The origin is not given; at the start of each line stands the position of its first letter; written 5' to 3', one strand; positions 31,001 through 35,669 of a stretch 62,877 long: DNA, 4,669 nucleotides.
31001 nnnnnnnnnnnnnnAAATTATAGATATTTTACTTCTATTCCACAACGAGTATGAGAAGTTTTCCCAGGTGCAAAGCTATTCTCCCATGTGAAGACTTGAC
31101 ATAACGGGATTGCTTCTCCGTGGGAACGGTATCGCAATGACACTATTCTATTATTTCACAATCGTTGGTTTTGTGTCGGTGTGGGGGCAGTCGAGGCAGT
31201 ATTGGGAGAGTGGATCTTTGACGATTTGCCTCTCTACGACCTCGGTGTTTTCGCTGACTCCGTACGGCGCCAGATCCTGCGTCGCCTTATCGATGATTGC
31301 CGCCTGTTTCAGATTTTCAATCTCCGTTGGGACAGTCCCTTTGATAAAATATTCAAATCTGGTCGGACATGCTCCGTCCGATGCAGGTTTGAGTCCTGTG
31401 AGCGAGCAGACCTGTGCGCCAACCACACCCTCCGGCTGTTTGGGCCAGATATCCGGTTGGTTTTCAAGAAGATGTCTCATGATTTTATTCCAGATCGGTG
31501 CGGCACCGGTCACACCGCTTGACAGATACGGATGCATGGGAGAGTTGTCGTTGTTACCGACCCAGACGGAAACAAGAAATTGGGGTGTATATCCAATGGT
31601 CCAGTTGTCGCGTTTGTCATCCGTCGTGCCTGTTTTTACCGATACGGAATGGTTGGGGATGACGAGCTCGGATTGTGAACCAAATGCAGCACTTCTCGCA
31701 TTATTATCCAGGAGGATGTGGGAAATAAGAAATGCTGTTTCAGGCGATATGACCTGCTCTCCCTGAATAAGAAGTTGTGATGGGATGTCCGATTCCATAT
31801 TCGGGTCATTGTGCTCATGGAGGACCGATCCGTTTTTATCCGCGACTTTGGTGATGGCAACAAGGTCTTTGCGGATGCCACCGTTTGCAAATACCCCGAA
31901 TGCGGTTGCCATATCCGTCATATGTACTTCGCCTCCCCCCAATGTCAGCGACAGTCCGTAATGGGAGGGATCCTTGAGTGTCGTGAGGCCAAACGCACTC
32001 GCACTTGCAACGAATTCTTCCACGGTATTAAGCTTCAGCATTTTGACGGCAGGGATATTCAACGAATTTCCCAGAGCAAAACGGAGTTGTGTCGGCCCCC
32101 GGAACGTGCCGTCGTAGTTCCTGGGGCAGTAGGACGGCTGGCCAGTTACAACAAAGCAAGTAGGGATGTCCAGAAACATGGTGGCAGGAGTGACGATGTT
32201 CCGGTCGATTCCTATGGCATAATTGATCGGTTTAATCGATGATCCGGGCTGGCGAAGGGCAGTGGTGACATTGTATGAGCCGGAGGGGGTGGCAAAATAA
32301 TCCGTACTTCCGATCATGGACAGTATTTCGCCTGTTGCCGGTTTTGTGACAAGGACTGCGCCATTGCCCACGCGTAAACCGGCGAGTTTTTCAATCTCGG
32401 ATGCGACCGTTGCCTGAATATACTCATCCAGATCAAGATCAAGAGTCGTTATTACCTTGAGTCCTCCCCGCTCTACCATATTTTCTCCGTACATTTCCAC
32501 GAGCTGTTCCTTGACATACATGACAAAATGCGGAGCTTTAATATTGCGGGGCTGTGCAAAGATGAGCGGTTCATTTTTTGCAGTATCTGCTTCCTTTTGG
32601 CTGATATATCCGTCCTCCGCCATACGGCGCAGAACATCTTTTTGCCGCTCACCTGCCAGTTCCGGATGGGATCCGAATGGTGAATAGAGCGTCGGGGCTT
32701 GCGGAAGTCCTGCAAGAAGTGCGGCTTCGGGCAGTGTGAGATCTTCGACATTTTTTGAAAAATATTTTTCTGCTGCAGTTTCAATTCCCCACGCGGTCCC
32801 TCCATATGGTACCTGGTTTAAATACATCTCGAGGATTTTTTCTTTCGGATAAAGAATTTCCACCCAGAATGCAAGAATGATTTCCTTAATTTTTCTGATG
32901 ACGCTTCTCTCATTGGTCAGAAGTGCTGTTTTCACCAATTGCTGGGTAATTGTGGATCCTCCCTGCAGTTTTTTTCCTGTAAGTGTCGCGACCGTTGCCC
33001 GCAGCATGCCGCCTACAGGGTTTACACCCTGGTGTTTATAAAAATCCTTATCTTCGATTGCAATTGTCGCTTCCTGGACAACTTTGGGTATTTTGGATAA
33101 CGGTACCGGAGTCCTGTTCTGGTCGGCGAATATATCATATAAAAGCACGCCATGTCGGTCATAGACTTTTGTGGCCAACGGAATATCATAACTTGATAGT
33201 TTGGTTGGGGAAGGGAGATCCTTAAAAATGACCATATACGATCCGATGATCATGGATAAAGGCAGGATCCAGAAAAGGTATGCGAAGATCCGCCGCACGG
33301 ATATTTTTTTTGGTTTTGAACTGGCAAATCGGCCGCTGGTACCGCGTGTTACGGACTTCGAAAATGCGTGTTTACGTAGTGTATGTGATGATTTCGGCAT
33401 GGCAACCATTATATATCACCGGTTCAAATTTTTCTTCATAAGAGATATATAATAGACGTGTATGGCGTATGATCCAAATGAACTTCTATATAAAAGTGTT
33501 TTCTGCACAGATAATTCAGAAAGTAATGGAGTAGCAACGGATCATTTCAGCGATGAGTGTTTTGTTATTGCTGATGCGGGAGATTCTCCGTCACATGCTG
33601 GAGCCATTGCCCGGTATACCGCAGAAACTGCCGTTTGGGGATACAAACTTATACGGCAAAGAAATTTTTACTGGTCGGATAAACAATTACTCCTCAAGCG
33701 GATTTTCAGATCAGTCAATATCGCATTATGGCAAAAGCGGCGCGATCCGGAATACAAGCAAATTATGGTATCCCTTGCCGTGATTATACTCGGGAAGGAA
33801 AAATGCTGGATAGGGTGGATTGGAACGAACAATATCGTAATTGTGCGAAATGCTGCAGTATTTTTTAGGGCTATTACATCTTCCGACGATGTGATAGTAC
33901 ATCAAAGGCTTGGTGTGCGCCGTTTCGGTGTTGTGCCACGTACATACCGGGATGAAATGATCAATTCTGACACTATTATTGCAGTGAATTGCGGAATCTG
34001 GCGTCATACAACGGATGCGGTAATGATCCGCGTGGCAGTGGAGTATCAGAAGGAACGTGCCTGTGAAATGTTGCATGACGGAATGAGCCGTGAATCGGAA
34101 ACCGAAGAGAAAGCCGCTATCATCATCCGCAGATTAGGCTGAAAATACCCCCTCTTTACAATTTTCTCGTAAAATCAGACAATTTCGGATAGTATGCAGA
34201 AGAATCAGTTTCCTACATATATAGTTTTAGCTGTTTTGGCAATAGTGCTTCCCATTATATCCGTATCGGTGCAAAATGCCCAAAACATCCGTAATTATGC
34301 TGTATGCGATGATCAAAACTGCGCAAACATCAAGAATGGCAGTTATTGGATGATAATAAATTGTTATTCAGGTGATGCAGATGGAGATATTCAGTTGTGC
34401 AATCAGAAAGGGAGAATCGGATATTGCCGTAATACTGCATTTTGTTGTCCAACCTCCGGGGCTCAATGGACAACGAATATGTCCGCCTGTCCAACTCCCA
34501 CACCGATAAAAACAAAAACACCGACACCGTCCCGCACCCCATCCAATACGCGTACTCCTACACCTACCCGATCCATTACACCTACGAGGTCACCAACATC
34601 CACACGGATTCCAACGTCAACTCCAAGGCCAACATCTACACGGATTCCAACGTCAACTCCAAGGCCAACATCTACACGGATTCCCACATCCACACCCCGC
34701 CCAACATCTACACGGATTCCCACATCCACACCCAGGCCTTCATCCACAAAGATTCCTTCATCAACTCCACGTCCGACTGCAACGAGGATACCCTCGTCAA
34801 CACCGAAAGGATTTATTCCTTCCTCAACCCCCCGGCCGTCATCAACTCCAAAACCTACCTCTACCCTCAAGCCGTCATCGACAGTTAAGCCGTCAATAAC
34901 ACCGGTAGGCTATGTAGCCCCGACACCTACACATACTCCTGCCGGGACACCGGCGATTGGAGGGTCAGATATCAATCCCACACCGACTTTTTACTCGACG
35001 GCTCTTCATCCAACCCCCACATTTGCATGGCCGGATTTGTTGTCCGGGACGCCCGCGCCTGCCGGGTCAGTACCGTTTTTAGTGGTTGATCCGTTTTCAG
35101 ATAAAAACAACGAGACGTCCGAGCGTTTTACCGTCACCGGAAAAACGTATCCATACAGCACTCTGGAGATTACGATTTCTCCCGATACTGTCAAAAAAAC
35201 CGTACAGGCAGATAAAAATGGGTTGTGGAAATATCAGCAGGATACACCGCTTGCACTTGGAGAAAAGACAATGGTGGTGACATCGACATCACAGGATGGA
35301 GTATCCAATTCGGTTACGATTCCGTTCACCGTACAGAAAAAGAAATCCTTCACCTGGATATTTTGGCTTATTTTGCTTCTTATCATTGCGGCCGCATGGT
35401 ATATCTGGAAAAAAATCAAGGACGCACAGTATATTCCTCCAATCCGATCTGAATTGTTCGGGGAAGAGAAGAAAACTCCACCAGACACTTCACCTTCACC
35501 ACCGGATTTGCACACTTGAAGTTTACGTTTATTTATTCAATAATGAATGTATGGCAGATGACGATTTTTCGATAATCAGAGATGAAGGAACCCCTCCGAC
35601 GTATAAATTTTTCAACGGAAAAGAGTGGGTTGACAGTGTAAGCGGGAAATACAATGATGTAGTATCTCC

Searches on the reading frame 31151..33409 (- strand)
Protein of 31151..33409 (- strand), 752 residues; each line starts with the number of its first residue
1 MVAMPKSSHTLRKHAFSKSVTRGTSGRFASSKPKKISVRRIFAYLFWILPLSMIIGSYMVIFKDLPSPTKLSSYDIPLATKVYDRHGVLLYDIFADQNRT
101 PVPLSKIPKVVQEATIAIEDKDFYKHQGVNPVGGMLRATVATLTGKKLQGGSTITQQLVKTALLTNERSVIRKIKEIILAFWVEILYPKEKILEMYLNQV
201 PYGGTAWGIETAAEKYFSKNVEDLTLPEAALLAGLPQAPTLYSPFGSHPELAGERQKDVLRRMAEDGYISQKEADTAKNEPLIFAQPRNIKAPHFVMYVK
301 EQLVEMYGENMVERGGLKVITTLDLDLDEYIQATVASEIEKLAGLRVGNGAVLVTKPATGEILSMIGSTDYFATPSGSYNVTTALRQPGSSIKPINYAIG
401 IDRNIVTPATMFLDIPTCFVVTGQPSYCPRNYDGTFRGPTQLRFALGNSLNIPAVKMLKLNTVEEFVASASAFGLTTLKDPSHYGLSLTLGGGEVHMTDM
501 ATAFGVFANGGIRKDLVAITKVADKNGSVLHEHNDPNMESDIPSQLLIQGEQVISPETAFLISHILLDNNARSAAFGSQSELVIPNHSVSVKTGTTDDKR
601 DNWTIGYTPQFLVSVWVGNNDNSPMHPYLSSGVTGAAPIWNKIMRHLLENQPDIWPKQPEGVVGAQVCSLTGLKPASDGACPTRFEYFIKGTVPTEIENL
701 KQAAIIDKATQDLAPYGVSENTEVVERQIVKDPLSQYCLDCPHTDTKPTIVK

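Call 11: search_protein_families(library=pfam, proteins=[window:31151-33409:-], max_evalue=0.001)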
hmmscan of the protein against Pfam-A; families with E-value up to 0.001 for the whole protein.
window:31151-33409:- (752 aa): 2 families
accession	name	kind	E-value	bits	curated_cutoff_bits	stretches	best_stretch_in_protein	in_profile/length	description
PF00912.28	Transgly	-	1.2e-59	201.1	27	1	92-263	7-177/178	Transglycosylase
PF00905.27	Transpeptidase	-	1.8e-18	67.2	22.1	1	350-644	1-298/299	Penicillin binding protein transpeptidase domain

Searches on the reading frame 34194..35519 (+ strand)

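Call 11: search_protein_families(library=pfam, proteins=[window:34194-35519:+], max_evalue=0.001)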
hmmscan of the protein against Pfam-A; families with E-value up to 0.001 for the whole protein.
window:34194-35519:+ (441 aa): 2 families
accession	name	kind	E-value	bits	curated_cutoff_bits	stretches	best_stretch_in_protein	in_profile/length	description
PF17936.7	Big_6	-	0.00075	20.1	27.6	0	311-376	14-79/83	Bacterial Ig domain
PF19077.6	Big_13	-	0.00078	20.3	27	0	312-380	29-100/102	Bacterial Ig-like domain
